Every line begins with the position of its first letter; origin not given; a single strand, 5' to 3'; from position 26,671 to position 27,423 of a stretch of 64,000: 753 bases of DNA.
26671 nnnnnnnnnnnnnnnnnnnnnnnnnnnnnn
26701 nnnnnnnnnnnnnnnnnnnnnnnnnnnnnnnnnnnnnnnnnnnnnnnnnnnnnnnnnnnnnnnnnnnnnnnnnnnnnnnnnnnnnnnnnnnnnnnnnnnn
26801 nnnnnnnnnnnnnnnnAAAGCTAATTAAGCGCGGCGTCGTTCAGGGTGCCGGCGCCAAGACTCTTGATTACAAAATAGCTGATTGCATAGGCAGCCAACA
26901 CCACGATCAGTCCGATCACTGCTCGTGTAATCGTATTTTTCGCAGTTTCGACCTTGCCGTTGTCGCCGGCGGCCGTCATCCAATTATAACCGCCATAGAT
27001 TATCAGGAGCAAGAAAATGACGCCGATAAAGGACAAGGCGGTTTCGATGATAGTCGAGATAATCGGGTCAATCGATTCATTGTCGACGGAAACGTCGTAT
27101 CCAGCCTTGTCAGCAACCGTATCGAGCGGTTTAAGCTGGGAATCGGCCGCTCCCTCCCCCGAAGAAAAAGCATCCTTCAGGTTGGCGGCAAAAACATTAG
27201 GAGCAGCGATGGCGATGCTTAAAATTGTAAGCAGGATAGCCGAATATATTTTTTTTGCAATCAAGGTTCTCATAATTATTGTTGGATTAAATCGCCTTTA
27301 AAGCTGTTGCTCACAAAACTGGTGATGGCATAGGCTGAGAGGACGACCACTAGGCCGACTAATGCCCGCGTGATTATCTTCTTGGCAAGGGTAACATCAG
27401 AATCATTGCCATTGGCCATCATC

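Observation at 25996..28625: Six-gene tandem operon of divergent VirB2/TrbC-like 'pilins' (eight paralogs in the window) with no secretion machinery in sight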

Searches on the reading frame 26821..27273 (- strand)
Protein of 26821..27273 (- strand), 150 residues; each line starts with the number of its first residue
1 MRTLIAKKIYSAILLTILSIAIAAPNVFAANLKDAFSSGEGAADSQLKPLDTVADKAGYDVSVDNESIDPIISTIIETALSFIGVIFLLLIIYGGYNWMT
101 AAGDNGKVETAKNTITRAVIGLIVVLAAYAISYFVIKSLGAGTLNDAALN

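Call 4: search_protein_families(library=pfam, proteins=[window:26821-27273:-], max_evalue=1)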
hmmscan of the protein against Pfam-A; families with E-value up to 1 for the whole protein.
window:26821-27273:- (150 aa): 3 families
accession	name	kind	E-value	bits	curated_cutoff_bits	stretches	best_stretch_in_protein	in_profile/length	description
PF18895.5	T4SS_pilin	-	4.5e-10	39.9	26.6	1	66-135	3-71/71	Type IV secretion system pilin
PF06024.17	Orf78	-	0.022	15.5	29.4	1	107-137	57-87/101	Orf78 (ac78)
PF04973.17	NMN_transporter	-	0.044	14.2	27.3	1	82-139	50-102/175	Nicotinamide mononucleotide transporter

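Call 5: search_protein_families(library=ncbifam, proteins=[window:26821-27273:-], max_evalue=1)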
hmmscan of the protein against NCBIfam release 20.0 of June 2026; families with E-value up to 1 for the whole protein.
window:26821-27273:- (150 aa): 3 families
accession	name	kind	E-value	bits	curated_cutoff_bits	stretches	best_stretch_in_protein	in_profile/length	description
NF045849.1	ICE_MMCAP2_0565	equivalog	2.2e-10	40.1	40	1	66-138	7-79/80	Mbov_0395 family pilin-like conjugal transfer protein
NF002669.0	PRK02391.1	equivalog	0.032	13.4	341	1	76-139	152-210/298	zinc metalloprotease HtpX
NF053506.1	Fsx1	equivalog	0.046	12.1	650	1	49-137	507-593/610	fusexin 1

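Call 9: find_encoding_contigs(protein=window:26821-27273:-, flank=10000, max_places=6)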
Protein window:26821-27273:- (150 aa): 1 contig read that carries it; 1 place shown.
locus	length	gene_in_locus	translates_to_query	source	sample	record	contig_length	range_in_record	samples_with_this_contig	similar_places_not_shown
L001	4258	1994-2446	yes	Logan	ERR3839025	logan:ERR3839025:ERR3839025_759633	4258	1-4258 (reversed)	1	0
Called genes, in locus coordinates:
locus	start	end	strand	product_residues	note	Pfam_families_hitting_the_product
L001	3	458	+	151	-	?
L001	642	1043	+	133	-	PF18895:T4SS_pilin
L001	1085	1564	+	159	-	PF18895:T4SS_pilin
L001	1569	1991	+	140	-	PF18895:T4SS_pilin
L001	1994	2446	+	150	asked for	PF18895:T4SS_pilin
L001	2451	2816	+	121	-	PF18895:T4SS_pilin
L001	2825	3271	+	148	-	PF18895:T4SS_pilin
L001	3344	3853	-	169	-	-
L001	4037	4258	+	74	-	?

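Call 10: find_homologous_proteins(query=window:26821-27273:-)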
Query window:26821-27273:- (150 aa): 113 proteins with E <= 0.001 among 252 candidates.
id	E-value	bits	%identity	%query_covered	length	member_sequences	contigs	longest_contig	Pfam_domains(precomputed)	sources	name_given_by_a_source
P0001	7.0e-82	290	97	100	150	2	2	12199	PF18895.6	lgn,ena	-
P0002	8.4e-53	196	71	95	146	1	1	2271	PF18895.6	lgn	-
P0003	2.0e-51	191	72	93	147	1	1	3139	PF18895.6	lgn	-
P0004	3.8e-48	181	64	93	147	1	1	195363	PF18895.6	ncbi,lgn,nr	ncbi:hypothetical protein HGA34_02990 [Candidatus Falkowbacteria bacterium]|nr:hypothetical protein 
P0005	1.9e-47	179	67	91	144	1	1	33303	PF18895.6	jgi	jgi:hypothetical protein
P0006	7.6e-37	144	60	92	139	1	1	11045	PF18895.6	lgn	-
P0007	9.3e-36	141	59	83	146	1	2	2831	PF18895.6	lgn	-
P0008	3.2e-32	129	57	81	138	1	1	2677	PF18895.6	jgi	-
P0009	1.4e-31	127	62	77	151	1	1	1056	PF18895.6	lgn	-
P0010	2.2e-29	120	54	78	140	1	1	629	PF18895.6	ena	-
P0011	3.9e-28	116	49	91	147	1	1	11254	PF18895.6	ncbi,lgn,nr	ncbi:hypothetical protein HGA64_01285 [Candidatus Falkowbacteria bacterium]|nr:hypothetical protein 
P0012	7.5e-28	115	54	84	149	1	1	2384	PF18895.6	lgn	-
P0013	9.6e-28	115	49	89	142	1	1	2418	PF18895.6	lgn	-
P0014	2.5e-27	113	50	79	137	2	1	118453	PF18895.6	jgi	-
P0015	2.9e-27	113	49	89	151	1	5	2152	PF18895.6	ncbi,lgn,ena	ncbi:MAG: hypothetical protein AAB530_00910 [Patescibacteria group bacterium]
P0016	1.8e-26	111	50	85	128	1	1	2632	PF18895.6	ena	-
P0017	2.5e-26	110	50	78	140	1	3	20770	PF18895.6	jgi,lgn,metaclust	jgi:hypothetical protein|metaclust:\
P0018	2.2e-25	107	46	90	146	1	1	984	PF18895.6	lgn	-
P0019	3.2e-25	107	52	83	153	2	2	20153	PF18895.6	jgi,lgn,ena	jgi:uncharacterized protein YggT (Ycf19 family)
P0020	3.5e-25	107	47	95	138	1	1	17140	PF18895.6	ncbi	ncbi:MAG: hypothetical protein V1865_00255 [bacterium]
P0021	6.2e-25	106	54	77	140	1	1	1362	PF18895.6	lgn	-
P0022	6.8e-25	106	52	92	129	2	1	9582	PF18895.6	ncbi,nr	ncbi:hypothetical protein HY798_02700 [Candidatus Falkowbacteria bacterium]|nr:hypothetical protein 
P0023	1.3e-24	105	51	96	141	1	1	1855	PF18895.6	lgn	-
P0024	2.7e-24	104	51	81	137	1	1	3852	PF18895.6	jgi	jgi:TRAP-type C4-dicarboxylate transport system permease small subunit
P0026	2.1e-23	101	52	85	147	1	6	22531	PF18895.6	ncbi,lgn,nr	ncbi:pilin [Patescibacteria group bacterium]|nr:pilin [Patescibacteria group bacterium] MBU1663338.1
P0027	3.7e-23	100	50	93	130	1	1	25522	PF18895.6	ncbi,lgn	-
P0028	1.0e-22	99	57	64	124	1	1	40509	PF18895.6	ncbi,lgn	-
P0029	1.4e-22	98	47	71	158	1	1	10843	PF18895.6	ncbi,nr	ncbi:MAG: pilin [Candidatus Falkowbacteria bacterium]|nr:pilin [Candidatus Falkowbacteria bacterium]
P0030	1.8e-22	98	47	96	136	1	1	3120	PF18895.6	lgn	-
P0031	3.7e-22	97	47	74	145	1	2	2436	PF18895.6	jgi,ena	-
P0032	1.6e-21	95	54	60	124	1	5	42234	PF18895.6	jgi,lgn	jgi:uncharacterized membrane protein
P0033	2.3e-21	94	46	76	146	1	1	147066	PF18895.6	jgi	-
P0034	2.4e-21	94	52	75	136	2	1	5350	PF18895.6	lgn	-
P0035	2.6e-21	94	58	58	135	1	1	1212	PF18895.6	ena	-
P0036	2.8e-21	94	51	77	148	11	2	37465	PF18895.6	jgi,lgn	-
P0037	3.5e-21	94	53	75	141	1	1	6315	PF18895.6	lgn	-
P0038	6.9e-21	93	59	61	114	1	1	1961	PF18895.6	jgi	jgi:hypothetical protein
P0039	8.1e-21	92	51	79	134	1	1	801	PF18895.6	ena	-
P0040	1.2e-20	92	52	65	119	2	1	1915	PF18895.6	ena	-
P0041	1.3e-20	92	44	93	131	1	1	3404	PF18895.6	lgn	-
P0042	4.5e-20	90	43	93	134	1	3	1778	PF18895.6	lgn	-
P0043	1.4e-19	88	52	81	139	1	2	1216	PF18895.6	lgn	-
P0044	4.0e-19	87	55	59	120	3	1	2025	PF18895.6,PF04956.19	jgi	-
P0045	2.9e-18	84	43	95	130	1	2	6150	PF18895.6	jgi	jgi:Type IV secretion system pilin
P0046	5.8e-18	83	58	52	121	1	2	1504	PF18895.6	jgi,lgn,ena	-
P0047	9.6e-18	82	44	70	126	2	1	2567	PF18895.6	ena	-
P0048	1.0e-17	82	50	64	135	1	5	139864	PF18895.6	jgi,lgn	jgi:hypothetical protein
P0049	2.9e-17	81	52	60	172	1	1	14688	PF18895.6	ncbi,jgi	-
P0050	5.0e-17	80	51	61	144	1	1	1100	PF18895.6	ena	-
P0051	5.2e-17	80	42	87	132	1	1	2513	PF18895.6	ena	-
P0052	1.1e-16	79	60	47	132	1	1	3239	PF18895.6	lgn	-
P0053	2.0e-16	78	53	52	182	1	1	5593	PF18895.6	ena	-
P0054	5.4e-16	77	58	47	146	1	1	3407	PF18895.6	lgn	-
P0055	5.6e-16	77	42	93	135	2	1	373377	PF18895.6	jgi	jgi:cytochrome bd-type quinol oxidase subunit 2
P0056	7.0e-16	76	52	62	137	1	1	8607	PF18895.6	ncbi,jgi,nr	ncbi:MAG: hypothetical protein MUC28_03425 [Planctomycetes bacterium]|jgi:hypothetical protein|nr:hy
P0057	7.9e-16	76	43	90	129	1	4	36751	PF18895.6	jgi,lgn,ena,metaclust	metaclust:\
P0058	9.9e-16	76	67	43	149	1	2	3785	PF18895.6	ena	-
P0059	1.3e-15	76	55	47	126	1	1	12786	PF18895.6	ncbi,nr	ncbi:MAG: hypothetical protein HY982_02035 [Candidatus Magasanikbacteria bacterium]|nr:hypothetical 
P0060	1.3e-15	76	48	58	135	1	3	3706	PF18895.6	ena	-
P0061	2.5e-15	75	41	73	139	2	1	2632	PF18895.6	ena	-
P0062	2.9e-15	74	63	43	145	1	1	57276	PF18895.6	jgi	-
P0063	3.0e-15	74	45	85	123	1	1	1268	PF18895.6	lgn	-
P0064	5.2e-15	74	47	63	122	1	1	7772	PF18895.6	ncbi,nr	ncbi:hypothetical protein KAU19_01535, partial [Candidatus Parcubacteria bacterium]|nr:hypothetical 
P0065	7.5e-15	73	55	51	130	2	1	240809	PF18895.6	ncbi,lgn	-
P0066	7.6e-15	73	53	57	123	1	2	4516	PF18895.6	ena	-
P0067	1.1e-14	73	62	45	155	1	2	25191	PF18895.6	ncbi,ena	-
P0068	1.2e-14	72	54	55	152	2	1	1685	PF18895.6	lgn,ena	-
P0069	1.5e-14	72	57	50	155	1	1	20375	PF18895.6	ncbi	-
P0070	1.8e-14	72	52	59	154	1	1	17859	PF18895.6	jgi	jgi:cbb3-type cytochrome oxidase subunit 3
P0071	1.9e-14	72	54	53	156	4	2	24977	PF18895.6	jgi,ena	-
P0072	2.2e-14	72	54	51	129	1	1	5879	PF18895.6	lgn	-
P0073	5.3e-14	70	29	61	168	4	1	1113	PF18895.6,PF04956.19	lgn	-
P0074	5.6e-14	70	43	80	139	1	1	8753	PF18895.6,PF04956.19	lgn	-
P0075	6.6e-14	70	44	75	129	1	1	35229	PF18895.6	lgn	-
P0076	7.9e-14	70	52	56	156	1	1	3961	PF18895.6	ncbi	-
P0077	1.5e-13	69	41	86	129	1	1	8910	PF18895.6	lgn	-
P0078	1.8e-13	69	55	53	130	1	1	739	PF18895.6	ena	-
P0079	2.0e-13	68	43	89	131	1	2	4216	PF18895.6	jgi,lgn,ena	-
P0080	2.0e-13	68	49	53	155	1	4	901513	PF18895.6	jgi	jgi:cbb3-type cytochrome oxidase subunit 3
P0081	2.1e-12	65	38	84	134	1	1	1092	PF04290.19,PF18895.6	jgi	jgi:hypothetical protein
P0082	2.6e-12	65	53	48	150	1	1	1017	PF18895.6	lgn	-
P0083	5.3e-12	64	43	69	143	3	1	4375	PF18895.6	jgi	-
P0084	1.4e-11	63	48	53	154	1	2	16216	PF18895.6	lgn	-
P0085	3.9e-11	61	38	69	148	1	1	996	PF18895.6,PF04956.19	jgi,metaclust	metaclust:\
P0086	8.6e-11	60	41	63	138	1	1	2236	PF18895.6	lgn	-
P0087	1.4e-10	59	46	51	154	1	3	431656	PF18895.6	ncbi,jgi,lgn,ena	-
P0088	1.8e-10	59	34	88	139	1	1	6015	PF18895.6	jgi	jgi:hypothetical protein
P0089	2.5e-10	58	40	63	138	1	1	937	PF18895.6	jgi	jgi:hypothetical protein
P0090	2.6e-10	58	41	78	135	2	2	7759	PF18895.6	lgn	-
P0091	4.0e-10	58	33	76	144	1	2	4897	PF18895.6,PF04956.19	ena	-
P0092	6.8e-10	57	37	68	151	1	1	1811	PF18895.6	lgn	-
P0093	1.0e-9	56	44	52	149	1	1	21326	PF18895.6,PF04956.19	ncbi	-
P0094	1.0e-9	56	53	40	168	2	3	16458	PF18895.6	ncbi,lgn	-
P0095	1.1e-9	56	33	85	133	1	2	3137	PF18895.6,PF04956.19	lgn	-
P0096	1.9e-9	56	45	50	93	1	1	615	PF18895.6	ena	-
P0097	2.6e-9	55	33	73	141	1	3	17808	PF18895.6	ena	-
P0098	4.3e-9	54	46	49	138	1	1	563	PF18895.6,PF04956.19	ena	-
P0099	7.9e-9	54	35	70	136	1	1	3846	PF18895.6,PF04956.19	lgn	-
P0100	1.2e-8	53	41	67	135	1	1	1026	PF18895.6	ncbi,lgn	-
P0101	1.4e-8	53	42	51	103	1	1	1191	PF18895.6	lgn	-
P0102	1.4e-8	53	33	87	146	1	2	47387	PF18895.6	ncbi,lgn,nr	ncbi:MAG TPA: pilin [Candidatus Saccharimonadales bacterium]|nr:pilin [Candidatus Saccharimonadales 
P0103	1.8e-8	52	34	65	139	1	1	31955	PF04290.19,PF18895.6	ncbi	-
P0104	2.2e-8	52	44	52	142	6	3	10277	PF18895.6,PF04956.19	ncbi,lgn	ncbi:MAG: pilin [Candidatus Saccharimonadales bacterium]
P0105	2.5e-8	52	42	47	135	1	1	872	PF18895.6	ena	-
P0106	3.0e-8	52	37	89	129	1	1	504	PF18895.6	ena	-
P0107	4.7e-8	51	33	91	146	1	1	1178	PF18895.6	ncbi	-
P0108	1.1e-7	50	41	65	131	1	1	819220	PF18895.6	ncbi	-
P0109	1.7e-7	49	51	30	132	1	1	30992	PF18895.6,PF04956.19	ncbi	-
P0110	3.7e-7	48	51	38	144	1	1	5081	PF18895.6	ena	-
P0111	7.3e-7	47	49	33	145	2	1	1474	PF18895.6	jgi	jgi:uncharacterized membrane protein YuzA (DUF378 family)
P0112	1.9e-6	46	39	49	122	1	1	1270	PF18895.6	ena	-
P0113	4.1e-6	45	33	91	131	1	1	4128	PF18895.6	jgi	jgi:hypothetical protein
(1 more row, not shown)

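Call 23: search_solved_structures(query=A1, max_evalue=10, show_alignments=3)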
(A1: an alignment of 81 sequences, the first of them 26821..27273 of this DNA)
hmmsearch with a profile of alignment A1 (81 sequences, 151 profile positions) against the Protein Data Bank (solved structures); distinct sequences matched with E-value up to 10: 0.

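Call 24: find_encoding_contigs(protein=P0004, flank=10000, max_places=3)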
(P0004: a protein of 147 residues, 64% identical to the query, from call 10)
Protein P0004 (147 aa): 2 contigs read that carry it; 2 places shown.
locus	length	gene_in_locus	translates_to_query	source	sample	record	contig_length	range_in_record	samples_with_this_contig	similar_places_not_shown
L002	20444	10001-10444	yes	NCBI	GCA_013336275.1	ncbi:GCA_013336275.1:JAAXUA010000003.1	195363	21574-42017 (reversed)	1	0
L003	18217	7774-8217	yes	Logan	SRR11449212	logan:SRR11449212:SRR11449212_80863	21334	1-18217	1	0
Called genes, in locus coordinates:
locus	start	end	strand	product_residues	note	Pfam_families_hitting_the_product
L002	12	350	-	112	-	PF02033:RBFA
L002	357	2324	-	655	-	PF04760:IF2_N, PF00009:GTP_EFTU, PF01926:MMR_HSR1, PF02421:FeoB_N (faint), PF22042:EF-G_D2, PF11987:IF-2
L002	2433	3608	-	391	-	PF01757:Acyl_transf_3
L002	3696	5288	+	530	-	-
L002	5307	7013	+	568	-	PF00884:Sulfatase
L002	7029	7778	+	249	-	PF13489:Methyltransf_23, PF13847:Methyltransf_31, PF08241:Methyltransf_11, PF08242:Methyltransf_12, PF13649:Methyltransf_25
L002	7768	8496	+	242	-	PF00535:Glycos_transf_2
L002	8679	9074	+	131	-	PF18895:T4SS_pilin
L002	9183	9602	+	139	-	PF18895:T4SS_pilin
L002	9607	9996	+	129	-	PF18895:T4SS_pilin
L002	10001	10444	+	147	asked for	PF18895:T4SS_pilin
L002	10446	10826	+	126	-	PF18895:T4SS_pilin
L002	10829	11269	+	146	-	PF18895:T4SS_pilin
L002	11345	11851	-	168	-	-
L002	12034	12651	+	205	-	-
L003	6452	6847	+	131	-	PF18895:T4SS_pilin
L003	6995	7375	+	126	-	PF18895:T4SS_pilin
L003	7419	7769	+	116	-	PF18895:T4SS_pilin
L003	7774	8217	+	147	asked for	PF18895:T4SS_pilin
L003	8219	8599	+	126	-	PF18895:T4SS_pilin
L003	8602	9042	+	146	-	PF18895:T4SS_pilin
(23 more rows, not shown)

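Call 25: find_encoding_contigs(protein=P0001, flank=10000, max_places=3)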
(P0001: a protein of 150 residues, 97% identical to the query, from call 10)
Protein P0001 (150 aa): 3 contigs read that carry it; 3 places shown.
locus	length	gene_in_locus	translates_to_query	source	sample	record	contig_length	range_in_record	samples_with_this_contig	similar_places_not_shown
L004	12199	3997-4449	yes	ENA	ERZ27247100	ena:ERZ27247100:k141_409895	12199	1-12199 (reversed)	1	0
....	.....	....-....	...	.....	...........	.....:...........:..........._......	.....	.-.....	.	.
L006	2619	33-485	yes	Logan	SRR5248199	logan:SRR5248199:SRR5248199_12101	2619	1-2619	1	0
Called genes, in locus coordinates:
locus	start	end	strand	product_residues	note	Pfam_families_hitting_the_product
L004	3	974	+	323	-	?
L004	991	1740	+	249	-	PF13489:Methyltransf_23, PF13847:Methyltransf_31, PF08241:Methyltransf_11, PF08242:Methyltransf_12, PF13649:Methyltransf_25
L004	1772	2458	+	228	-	PF00535:Glycos_transf_2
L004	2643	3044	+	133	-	PF18895:T4SS_pilin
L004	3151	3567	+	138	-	PF18895:T4SS_pilin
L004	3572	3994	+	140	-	PF18895:T4SS_pilin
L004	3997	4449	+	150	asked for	PF18895:T4SS_pilin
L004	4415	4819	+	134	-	PF18895:T4SS_pilin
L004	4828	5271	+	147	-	PF18895:T4SS_pilin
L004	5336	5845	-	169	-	-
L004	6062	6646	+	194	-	-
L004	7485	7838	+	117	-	PF01258:zf-dskA_traR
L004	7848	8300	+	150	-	PF01252:Peptidase_A8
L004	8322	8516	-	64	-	-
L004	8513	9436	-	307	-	PF06293:Kdo (weak), PF00069:Pkinase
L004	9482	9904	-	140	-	PF02367:TsaE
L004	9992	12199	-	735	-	?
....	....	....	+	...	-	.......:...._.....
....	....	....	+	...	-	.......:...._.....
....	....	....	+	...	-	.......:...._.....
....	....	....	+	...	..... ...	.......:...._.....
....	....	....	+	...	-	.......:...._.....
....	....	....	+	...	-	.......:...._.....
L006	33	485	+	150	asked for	PF18895:T4SS_pilin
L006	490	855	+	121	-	PF18895:T4SS_pilin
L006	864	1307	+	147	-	PF18895:T4SS_pilin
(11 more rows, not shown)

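Call 28: find_encoding_contigs(protein=P0080, flank=10000, max_places=2)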
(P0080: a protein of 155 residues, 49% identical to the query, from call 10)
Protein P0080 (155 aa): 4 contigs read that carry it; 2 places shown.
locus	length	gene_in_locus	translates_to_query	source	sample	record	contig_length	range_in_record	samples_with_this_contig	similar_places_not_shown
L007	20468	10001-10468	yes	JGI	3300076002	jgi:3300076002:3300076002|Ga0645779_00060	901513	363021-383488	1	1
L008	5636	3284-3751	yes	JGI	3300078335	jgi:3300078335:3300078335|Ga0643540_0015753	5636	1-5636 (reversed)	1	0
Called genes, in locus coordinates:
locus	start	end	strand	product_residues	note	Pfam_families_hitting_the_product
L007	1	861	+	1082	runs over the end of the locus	PF02463:SMC_N, PF13304:AAA_21 (weak)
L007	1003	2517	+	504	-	PF13541:ChlI, PF01078:Mg_chelatase, PF07728:AAA_5 (weak), PF13335:Mg_chelatase_C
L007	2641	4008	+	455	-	PF01547:SBP_bac_1, PF13416:SBP_bac_8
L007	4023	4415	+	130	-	PF18895:T4SS_pilin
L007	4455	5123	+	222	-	PF01381:HTH_3 (faint), PF12844:HTH_19, PF13413:HTH_25, PF09136:Glucodextran_B (weak)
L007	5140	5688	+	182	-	PF01209:Ubie_methyltran, PF13847:Methyltransf_31, PF08241:Methyltransf_11 (weak), PF13649:Methyltransf_25 (weak)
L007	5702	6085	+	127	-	-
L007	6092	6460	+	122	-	PF02021:UPF0102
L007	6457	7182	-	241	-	PF00535:Glycos_transf_2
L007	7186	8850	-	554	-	-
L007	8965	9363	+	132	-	PF18895:T4SS_pilin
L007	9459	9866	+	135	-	PF04956:TrbC (faint), PF18895:T4SS_pilin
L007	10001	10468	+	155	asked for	PF18895:T4SS_pilin (weak)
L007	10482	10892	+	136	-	PF18895:T4SS_pilin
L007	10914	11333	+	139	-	PF18895:T4SS_pilin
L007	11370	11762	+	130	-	PF18895:T4SS_pilin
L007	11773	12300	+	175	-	PF18895:T4SS_pilin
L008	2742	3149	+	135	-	PF04956:TrbC (faint), PF18895:T4SS_pilin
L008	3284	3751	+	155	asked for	PF18895:T4SS_pilin (weak)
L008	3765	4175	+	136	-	PF18895:T4SS_pilin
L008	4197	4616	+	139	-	PF18895:T4SS_pilin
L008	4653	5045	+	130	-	PF18895:T4SS_pilin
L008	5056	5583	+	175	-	PF18895:T4SS_pilin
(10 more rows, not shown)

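Call 29: find_encoding_contigs(protein=P0108, flank=10000, max_places=2)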
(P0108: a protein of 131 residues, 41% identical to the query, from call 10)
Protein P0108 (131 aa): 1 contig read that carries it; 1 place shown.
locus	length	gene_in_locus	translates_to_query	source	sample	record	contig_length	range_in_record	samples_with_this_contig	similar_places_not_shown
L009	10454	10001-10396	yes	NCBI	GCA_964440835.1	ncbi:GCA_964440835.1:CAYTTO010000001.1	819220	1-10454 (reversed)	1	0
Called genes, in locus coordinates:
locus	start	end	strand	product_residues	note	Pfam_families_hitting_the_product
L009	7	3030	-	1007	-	-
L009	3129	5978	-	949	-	PF19590:TrbL_3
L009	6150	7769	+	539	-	-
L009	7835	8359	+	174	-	-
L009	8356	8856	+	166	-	PF18895:T4SS_pilin (weak)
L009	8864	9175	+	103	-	PF18895:T4SS_pilin (weak)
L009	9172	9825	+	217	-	PF18895:T4SS_pilin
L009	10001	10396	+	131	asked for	PF18895:T4SS_pilin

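Call 30: search_solved_structures(query=L009:7-3030:-, max_evalue=1)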
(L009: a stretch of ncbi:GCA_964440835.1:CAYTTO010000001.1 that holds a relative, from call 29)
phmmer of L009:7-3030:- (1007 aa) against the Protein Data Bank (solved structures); distinct sequences matched with E-value up to 1: 0.

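Call 31: search_solved_structures(query=L009:6150-7769:+, max_evalue=1)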
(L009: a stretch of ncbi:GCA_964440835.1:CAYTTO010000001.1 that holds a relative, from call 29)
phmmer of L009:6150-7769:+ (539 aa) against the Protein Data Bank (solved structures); distinct sequences matched with E-value up to 1: 1.
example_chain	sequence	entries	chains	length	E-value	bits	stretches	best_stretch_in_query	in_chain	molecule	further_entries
3vop_A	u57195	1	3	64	0.015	17.4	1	296-343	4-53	Protein A27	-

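Call 32: predict_structure(alignment_id=A1)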
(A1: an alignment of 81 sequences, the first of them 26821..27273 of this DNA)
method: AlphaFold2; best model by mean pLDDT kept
length: 150 residues; sequences in the alignment: 81
mean_pLDDT: 79.5   pTM: 0.55
mean pLDDT of the five models: 79.5, 78.7, 78.4, 76.6, 76.2
residues with pLDDT >= 90: 59; 70-90: 40; 50-70: 49; < 50: 2
segments of 3 or more residues with pLDDT < 50: none
pLDDT, mean of each block of 10 residues (from residue 1): 79 84 59 57 57 66 70 89 96 97 97 98 96 88 61
secondary structure, 60 per line:
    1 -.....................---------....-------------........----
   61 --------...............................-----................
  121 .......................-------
elements in order: H2-22 H32-35 H49-56 H69-99 H105-143
